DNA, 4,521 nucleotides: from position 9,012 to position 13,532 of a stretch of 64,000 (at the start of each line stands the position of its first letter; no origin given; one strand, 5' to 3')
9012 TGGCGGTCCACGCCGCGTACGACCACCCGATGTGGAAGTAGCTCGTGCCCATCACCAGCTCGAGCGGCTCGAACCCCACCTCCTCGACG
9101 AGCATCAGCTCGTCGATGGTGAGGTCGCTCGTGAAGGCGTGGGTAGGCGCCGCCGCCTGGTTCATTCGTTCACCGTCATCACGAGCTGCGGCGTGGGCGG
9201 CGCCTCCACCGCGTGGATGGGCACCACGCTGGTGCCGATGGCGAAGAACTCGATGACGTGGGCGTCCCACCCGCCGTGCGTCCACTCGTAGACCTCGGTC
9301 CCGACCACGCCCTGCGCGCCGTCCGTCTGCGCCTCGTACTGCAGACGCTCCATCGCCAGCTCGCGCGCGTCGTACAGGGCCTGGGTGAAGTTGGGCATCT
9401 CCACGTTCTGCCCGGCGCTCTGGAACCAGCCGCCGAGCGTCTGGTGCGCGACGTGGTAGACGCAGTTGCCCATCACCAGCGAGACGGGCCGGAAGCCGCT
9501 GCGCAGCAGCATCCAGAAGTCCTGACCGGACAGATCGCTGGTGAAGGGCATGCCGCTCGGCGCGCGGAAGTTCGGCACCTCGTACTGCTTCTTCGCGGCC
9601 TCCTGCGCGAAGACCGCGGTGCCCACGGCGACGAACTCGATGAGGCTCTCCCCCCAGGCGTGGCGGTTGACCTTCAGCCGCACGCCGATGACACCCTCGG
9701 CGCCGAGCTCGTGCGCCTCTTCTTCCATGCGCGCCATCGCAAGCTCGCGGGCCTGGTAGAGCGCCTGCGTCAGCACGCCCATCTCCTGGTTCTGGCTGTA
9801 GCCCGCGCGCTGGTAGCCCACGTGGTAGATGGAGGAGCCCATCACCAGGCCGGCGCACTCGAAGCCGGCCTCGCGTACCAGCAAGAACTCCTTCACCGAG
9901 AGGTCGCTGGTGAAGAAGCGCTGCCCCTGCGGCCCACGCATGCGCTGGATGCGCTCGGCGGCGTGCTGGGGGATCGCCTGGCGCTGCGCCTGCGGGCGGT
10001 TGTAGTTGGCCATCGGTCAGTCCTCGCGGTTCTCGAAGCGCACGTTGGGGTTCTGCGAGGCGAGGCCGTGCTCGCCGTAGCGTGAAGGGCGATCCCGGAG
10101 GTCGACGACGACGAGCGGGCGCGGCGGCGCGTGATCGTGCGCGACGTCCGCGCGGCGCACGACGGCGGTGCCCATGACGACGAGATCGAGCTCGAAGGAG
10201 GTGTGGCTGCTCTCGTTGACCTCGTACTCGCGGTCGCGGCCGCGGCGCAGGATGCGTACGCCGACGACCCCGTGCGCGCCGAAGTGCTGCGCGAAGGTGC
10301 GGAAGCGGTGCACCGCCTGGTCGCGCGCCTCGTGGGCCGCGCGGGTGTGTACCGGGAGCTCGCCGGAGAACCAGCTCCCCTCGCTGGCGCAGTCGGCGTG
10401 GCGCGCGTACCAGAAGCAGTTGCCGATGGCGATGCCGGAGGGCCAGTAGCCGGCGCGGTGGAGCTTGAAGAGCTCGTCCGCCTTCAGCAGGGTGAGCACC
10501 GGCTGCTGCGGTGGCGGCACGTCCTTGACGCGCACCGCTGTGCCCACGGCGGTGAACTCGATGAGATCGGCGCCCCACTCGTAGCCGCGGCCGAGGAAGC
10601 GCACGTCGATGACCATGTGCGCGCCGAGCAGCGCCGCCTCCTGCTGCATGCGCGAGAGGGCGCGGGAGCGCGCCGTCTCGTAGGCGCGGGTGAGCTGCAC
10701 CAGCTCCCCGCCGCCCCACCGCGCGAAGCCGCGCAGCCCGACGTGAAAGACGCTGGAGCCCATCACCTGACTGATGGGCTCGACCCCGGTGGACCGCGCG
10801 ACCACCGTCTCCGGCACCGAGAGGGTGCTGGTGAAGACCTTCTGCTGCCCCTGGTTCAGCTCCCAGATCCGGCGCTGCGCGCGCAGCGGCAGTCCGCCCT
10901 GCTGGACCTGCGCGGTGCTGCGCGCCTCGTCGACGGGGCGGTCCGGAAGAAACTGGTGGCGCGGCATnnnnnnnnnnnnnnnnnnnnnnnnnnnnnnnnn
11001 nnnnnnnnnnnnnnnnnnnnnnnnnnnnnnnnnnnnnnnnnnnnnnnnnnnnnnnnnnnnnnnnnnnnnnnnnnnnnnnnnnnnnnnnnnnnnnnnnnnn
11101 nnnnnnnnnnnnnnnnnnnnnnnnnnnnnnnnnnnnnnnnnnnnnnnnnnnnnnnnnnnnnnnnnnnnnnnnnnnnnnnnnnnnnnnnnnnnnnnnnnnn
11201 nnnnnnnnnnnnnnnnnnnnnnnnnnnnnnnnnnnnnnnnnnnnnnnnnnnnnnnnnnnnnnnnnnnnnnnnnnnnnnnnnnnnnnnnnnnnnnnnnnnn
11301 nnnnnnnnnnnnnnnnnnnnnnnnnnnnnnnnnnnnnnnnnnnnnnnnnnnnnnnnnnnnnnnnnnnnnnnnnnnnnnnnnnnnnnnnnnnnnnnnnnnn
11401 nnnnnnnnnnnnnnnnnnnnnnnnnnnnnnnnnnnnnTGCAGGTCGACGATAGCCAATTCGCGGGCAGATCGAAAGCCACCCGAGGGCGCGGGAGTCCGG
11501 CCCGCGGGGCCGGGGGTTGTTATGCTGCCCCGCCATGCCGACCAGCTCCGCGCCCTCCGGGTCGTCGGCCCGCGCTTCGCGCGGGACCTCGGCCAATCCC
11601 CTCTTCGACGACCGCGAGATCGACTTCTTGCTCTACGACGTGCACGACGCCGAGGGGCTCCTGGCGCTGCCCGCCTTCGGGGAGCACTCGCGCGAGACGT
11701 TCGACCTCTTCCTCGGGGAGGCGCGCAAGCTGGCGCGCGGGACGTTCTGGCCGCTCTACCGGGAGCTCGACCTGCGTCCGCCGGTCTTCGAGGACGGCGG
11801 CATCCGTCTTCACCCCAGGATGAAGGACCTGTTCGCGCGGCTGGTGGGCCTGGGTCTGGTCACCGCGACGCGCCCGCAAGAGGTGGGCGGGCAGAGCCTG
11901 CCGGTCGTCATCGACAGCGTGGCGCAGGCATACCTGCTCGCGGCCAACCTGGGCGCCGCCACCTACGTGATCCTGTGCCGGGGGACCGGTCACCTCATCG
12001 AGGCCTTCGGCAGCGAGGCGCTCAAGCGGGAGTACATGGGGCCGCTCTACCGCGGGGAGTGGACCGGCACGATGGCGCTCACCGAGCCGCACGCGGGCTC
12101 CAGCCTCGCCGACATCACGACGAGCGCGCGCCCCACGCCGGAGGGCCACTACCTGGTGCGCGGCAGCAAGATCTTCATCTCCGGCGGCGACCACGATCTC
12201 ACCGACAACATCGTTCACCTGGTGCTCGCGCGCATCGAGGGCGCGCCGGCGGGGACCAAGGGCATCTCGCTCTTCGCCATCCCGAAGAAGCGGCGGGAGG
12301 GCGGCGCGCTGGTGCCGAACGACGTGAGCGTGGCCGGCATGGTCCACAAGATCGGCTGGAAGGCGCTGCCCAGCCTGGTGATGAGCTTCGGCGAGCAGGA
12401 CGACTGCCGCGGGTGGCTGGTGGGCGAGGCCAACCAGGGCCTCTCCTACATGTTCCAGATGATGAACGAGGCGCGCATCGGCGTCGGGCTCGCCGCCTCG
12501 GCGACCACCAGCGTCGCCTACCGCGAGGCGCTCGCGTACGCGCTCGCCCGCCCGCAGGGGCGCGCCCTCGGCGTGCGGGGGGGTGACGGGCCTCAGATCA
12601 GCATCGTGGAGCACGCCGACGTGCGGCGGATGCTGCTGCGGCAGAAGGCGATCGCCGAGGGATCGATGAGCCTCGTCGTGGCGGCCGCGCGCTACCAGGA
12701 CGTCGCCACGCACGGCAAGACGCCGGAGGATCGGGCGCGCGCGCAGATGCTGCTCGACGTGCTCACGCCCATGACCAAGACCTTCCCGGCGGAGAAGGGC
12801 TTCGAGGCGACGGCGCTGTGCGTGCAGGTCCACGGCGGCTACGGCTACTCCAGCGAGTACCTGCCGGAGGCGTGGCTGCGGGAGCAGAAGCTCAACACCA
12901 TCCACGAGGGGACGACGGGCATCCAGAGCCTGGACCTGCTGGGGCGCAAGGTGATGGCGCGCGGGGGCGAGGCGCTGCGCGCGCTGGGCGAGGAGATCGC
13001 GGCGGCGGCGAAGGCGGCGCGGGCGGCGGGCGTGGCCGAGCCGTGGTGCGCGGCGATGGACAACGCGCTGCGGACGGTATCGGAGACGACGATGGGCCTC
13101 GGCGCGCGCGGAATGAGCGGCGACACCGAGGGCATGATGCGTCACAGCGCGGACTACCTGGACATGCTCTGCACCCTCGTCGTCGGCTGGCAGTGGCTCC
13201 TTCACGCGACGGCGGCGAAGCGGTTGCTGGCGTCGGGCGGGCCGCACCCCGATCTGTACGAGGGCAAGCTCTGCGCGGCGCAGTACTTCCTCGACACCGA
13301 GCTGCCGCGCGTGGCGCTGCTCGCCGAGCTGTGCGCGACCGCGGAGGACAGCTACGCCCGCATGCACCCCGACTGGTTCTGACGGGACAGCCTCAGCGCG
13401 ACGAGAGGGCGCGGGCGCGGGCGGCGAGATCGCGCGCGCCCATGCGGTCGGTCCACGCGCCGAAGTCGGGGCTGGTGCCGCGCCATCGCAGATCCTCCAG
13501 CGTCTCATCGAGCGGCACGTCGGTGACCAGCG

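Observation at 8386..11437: Tightly coupled operon of a zinc-ribbon protein followed by three paralogous tandem-YbjQ (DUF74) proteins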

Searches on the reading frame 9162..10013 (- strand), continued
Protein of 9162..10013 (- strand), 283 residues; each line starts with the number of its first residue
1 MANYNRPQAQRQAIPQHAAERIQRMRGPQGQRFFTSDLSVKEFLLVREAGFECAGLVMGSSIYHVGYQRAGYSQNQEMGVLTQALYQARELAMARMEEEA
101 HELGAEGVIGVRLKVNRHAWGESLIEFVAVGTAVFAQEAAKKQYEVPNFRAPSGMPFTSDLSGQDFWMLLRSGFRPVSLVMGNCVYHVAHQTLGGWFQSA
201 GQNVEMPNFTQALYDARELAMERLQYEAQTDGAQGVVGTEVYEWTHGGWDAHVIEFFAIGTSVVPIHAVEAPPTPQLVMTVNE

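Call 31: find_encoding_contigs(protein=P0234, flank=8000, max_places=3)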
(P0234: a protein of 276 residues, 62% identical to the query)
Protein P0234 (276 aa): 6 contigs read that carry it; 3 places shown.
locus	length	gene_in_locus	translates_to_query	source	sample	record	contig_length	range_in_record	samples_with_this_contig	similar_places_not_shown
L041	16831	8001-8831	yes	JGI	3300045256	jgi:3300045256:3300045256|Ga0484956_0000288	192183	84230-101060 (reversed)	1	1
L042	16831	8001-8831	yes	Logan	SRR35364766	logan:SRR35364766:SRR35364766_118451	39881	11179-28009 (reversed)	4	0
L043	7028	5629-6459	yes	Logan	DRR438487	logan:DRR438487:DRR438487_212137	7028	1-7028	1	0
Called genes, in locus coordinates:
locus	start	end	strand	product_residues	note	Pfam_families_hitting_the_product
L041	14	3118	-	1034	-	PF00873:ACR_tran, PF02355:SecD_SecF_C (faint), PF03176:MMPL (faint)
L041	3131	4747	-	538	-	PF25973:BSH_CzcB, PF25944:Beta-barrel_RND (faint), PF25893:HH_CzcB, PF25954:Beta-barrel_RND_2, PF25975:CzcB_C, PF25989:YknX_C (weak)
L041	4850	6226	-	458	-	-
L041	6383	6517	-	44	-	-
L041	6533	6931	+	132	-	-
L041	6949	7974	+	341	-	PF01906:YbjQ_1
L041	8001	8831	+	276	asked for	PF01906:YbjQ_1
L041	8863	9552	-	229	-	-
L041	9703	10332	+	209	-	PF13576:Pentapeptide_3 (faint), PF25296:Decapeptide (faint), PF13599:Pentapeptide_4 (weak), PF00805:Pentapeptide, PF13599:Pentapeptide_4, PF00805:Pentapeptide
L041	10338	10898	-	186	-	-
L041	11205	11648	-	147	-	PF13474:SnoaL_3 (weak), PF14534:DUF4440, PF12680:SnoaL_2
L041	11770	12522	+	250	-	PF23914:TPR_CcmH_CycH (faint), PF14559:TPR_19 (faint), PF00515:TPR_1 (faint), PF07719:TPR_2 (faint), PF13424:TPR_12 (faint), PF13428:TPR_14 (faint), PF13432:TPR_16 (faint), PF13371:TPR_9 (faint), +4 more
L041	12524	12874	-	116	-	PF06127:Mpo1-like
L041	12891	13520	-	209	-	PF05494:MlaC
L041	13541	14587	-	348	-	PF12698:ABC2_membrane_3, PF01061:ABC2_membrane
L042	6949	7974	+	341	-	PF01906:YbjQ_1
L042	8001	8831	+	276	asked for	PF01906:YbjQ_1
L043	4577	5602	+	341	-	PF01906:YbjQ_1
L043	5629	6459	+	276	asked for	PF01906:YbjQ_1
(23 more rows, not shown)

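Call 32: search_dna_similar(query=window:9162-10013:-, collection=plasmids, mode=protein, max_rows=25)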
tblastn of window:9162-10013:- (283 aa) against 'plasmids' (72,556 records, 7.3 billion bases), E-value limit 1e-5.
Records with a match: 3; places in all: 6; records where one place covers at least 80% of the query: 3.
Best place of each record, by identity: <60% 3.
By first word of the organism name: Streptomyces 2; Aulosira 1.
By predicted mobility (MOB-suite, as given by PLSDB): non-mobilizable 2; conjugative 1.
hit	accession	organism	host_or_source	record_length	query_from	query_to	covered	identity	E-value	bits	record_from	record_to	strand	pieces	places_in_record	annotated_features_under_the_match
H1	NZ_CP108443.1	Streptomyces sp. NBC_01276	-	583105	22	282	92%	50.6%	8e-65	226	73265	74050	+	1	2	heavy metal-binding domain-containing protein | hypothetical protein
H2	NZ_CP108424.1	Streptomyces sp. NBC_01294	-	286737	12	281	95%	47.8%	6e-65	226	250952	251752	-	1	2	heavy metal-binding domain-containing protein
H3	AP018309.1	Aulosira laxa NIES-50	-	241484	13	241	81%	41.8%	5e-34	137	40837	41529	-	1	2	hypothetical protein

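Call 33: search_dna_similar(query=window:9162-10013:-, collection=phages, mode=protein, max_rows=15)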
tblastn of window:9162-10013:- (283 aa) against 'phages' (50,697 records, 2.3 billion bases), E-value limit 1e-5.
No match.

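Call 34: get_annotated_region(hit=H1, flank=6000)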
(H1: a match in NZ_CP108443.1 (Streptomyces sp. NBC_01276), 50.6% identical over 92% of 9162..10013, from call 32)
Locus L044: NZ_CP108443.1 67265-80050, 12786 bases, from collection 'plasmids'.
description: Streptomyces sp. NBC_01276 plasmid unnamed1, complete sequence
organism: Streptomyces sp. NBC_01276 (NCBI taxid 2903808)
taxonomy: Bacteria; Actinomycetota; Actinomycetes; Kitasatosporales; Streptomycetaceae; Streptomyces; Streptomyces sp. NBC 01276
host: -; source: -; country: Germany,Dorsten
typing (MOB-suite, as given by PLSDB): non-mobilizable; mating-pair formation MPF_T
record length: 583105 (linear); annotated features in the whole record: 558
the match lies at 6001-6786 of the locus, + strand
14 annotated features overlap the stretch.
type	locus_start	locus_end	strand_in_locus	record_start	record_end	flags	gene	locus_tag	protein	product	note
CDS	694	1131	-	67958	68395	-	-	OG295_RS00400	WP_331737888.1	hypothetical protein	-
CDS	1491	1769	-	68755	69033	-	-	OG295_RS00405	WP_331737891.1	antibiotic biosynthesis monooxygenase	-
CDS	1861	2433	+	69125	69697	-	-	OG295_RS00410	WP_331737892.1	TetR/AcrR family transcriptional regulator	GO:0006355 - regulation of DNA-templated transcription [Evidence IEA]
CDS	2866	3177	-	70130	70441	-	-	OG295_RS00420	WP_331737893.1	hypothetical protein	-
CDS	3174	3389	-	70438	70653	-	-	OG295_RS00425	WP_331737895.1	hypothetical protein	-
CDS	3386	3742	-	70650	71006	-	-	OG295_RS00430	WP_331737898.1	hypothetical protein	-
CDS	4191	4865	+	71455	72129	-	-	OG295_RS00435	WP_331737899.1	hypothetical protein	-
CDS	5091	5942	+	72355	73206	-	-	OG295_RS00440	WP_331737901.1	heavy metal-binding domain-containing protein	-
CDS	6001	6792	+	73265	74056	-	-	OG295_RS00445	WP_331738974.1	heavy metal-binding domain-containing protein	-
CDS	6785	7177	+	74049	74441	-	-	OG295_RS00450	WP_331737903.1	hypothetical protein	-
CDS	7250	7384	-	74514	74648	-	-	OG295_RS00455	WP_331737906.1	hypothetical protein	-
CDS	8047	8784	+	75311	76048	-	-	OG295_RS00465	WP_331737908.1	DUF6193 family natural product biosynthesis protein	-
CDS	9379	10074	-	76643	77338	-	-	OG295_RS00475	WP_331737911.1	hypothetical protein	-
CDS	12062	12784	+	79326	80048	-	-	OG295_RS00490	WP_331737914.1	hypothetical protein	-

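Call 35: get_annotated_region(hit=H3, flank=6000)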
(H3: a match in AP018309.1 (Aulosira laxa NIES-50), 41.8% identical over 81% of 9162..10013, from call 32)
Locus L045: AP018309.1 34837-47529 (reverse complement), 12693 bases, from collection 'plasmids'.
description: Aulosira laxa NIES-50 plasmid plasmid2 DNA, complete genome
organism: Aulosira laxa NIES-50 (NCBI taxid 1541988)
taxonomy: Bacteria; Cyanobacteriota; Cyanophyceae; Nostocales; Fortieaceae; Aulosira; Aulosira laxa; Aulosira laxa NIES-50
host: -; source: -; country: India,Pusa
typing (MOB-suite, as given by PLSDB): conjugative; relaxase MOBF; mating-pair formation MPF_T
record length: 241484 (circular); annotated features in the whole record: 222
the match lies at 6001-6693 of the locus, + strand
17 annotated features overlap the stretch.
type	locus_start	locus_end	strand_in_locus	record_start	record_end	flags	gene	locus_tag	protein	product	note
CDS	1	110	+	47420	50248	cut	-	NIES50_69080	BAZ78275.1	hypothetical protein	-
CDS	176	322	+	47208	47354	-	-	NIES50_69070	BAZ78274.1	transposase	-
CDS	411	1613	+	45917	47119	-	-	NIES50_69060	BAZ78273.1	hypothetical protein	-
CDS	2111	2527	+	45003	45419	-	-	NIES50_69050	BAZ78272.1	fdxN element excision controlling factor protein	-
CDS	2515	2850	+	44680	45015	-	xisI_2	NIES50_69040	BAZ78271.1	fdxN element excision controlling factor protein XisI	-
CDS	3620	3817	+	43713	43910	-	-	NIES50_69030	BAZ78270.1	hypothetical protein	-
CDS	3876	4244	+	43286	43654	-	-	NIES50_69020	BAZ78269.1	hypothetical protein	-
CDS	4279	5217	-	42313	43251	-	-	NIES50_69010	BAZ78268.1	hypothetical protein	-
CDS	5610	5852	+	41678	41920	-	-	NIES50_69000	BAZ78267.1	hypothetical protein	-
CDS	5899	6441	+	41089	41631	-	-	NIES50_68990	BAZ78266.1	hypothetical protein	-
CDS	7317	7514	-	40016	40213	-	-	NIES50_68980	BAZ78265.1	hypothetical protein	-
CDS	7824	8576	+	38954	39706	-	-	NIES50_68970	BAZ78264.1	antirestriction protein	-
CDS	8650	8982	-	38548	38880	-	-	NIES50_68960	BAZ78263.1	hypothetical protein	-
CDS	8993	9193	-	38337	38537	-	-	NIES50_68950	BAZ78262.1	hypothetical protein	-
CDS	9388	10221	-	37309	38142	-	-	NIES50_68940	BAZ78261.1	hypothetical protein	-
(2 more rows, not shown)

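Call 47: search_protein_families(library=pfam, proteins=[L034:6364-6759:+], max_evalue=1)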
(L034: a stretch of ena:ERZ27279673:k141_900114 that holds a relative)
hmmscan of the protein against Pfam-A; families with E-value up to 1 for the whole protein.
L034:6364-6759:+ (132 aa): 3 families
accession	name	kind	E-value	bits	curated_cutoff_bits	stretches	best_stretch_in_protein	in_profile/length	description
PF05209.18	MinC_N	-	0.12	13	27.3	0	13-39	7-34/71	Septum formation inhibitor MinC, N-terminal domain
PF16817.10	DUF5073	-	0.16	12.4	27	1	53-115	45-100/121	Domain of unknown function (DUF5073)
PF21000.2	RMI1_N_N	-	0.18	12.9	23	1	102-132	11-44/49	RMI1, N-terminal helical domain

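Call 48: predict_structure(alignment_id=A3)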
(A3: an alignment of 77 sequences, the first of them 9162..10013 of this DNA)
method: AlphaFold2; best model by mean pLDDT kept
length: 283 residues; sequences in the alignment: 77
mean_pLDDT: 84.3   pTM: 0.81
mean pLDDT of the five models: 84.3, 83.7, 83.0, 80.5, 79.4
residues with pLDDT >= 90: 146; 70-90: 82; 50-70: 50; < 50: 5
segments of 3 or more residues with pLDDT < 50: 1-3
pLDDT, mean of each block of 10 residues (from residue 1): 50 79 72 85 95 94 73 77 89 94 95 85 84 95 92 94 95 95 87 63 75 90 95 94 80 90 84 69 57
secondary structure, 60 per line:
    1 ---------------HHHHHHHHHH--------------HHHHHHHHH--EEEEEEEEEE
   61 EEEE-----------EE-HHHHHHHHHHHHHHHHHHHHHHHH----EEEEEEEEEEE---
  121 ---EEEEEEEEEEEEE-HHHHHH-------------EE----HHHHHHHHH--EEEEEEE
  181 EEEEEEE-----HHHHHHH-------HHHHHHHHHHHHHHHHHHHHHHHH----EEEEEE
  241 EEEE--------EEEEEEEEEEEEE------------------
elements in order: H16-25 H40-48 E51-64 H79-102 E107-117 E124-136 H138-143 H163-171 E174-187 H193-199 H207-230 E235-244 E253-265

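Call 84: search_protein_families(library=pfam, proteins=[L034:6993-7982:+, L038:6925-7974:+, L044:5091-5939:+], max_evalue=0.1)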
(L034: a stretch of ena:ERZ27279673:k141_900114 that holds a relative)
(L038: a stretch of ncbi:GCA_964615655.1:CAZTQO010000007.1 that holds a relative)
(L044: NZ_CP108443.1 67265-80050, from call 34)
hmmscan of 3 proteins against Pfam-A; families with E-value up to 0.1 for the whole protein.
L034:6993-7982:+ (330 aa): 2 families
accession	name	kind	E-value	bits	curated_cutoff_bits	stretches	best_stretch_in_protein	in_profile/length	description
PF01906.23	YbjQ_1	-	5.7e-14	53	23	2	189-260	18-84/103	Putative heavy-metal-binding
PF18136.6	DNApol_Exo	-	0.047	13.3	26.7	1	234-298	116-179/282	DNA mitochondrial polymerase exonuclease domain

L038:6925-7974:+ (350 aa): 1 family
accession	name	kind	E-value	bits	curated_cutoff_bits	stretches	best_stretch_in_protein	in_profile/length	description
PF01906.23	YbjQ_1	-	6.3e-11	43.2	23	1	73-164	16-102/103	Putative heavy-metal-binding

L044:5091-5939:+ (283 aa): 1 family
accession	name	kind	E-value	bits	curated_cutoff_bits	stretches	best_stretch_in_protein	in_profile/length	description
PF01906.23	YbjQ_1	-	2.7e-12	47.7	23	2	81-133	50-102/103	Putative heavy-metal-binding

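Call 96: search_protein_families(library=phrogs, proteins=[window:9162-10013:-], max_evalue=0.01)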
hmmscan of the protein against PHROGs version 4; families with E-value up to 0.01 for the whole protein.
window:9162-10013:- (283 aa): 1 family
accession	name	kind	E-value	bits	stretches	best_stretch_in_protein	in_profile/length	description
phrog_15412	-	unknown function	2.4e-11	45.1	1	80-138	98-157/159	-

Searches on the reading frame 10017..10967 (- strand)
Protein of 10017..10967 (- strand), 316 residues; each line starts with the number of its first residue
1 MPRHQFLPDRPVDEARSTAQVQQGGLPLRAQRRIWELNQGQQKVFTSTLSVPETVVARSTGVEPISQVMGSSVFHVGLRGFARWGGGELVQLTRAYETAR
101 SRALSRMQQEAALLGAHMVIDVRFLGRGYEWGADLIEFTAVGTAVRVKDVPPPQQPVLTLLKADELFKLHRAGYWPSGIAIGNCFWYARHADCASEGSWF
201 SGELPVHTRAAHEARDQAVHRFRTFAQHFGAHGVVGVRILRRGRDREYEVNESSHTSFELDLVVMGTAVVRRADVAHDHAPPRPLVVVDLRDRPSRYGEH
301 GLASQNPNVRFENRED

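Call 3: search_protein_families(library=pfam, proteins=[window:10017-10967:-], max_evalue=1)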
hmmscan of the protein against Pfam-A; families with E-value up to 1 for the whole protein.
window:10017-10967:- (316 aa): 1 family
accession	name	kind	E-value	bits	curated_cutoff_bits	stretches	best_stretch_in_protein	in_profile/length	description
PF01906.23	YbjQ_1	-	1.2e-19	71.3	23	2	45-147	3-103/103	Putative heavy-metal-binding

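Call 4: search_protein_families(library=padloc, proteins=[window:10017-10967:-], max_evalue=1)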
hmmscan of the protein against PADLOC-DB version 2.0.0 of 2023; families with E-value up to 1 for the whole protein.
window:10017-10967:- (316 aa): 0 families

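Call 5: search_protein_families(library=ncbifam, proteins=[window:10017-10967:-], max_evalue=1)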
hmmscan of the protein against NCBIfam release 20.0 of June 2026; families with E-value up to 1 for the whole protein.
window:10017-10967:- (316 aa): 4 families
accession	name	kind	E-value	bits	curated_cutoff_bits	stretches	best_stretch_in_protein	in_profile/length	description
NF002989.0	PRK03732.1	equivalog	1.1e-10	41.7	181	2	84-148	49-111/114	hypothetical protein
NF002224.0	PRK01119.1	equivalog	6.6e-07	29.3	169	2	93-148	51-106/110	putative heavy metal-binding protein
NF002776.0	PRK02877.1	equivalog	4.8e-06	26.7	160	1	45-148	3-106/107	hypothetical protein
NF040854.1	Hol_resolv_Hjc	equivalog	0.024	14.4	70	1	216-243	64-91/134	Holliday junction resolvase Hjc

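Call 96: search_protein_families(library=phrogs, proteins=[window:10017-10967:-], max_evalue=0.01)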
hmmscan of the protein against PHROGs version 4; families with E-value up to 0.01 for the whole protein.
window:10017-10967:- (316 aa): 1 family
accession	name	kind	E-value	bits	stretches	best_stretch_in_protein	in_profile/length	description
phrog_15412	-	unknown function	4.5e-10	40.9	1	37-149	44-157/159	-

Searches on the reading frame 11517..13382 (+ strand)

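Call 88: search_protein_families(library=pfam, proteins=[window:11517-13382:+], max_evalue=0.001)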
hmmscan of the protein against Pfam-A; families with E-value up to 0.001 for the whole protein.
window:11517-13382:+ (621 aa): 4 families
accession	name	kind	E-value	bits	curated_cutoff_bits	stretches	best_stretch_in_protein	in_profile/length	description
PF12806.12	Acyl-CoA_dh_C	-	6.5e-24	84.9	30.3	1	492-616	3-123/124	Acetyl-CoA dehydrogenase C-terminal like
PF00441.29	Acyl-CoA_dh_1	-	2.5e-16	60.6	22.4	1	306-472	1-143/150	Acyl-CoA dehydrogenase, C-terminal domain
PF02770.24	Acyl-CoA_dh_M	-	7.6e-12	45.7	33.3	1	186-286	2-89/97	Acyl-CoA dehydrogenase, middle domain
PF02771.21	Acyl-CoA_dh_N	-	3.1e-07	31.2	22.9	1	103-181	34-113/113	Acyl-CoA dehydrogenase, N-terminal domain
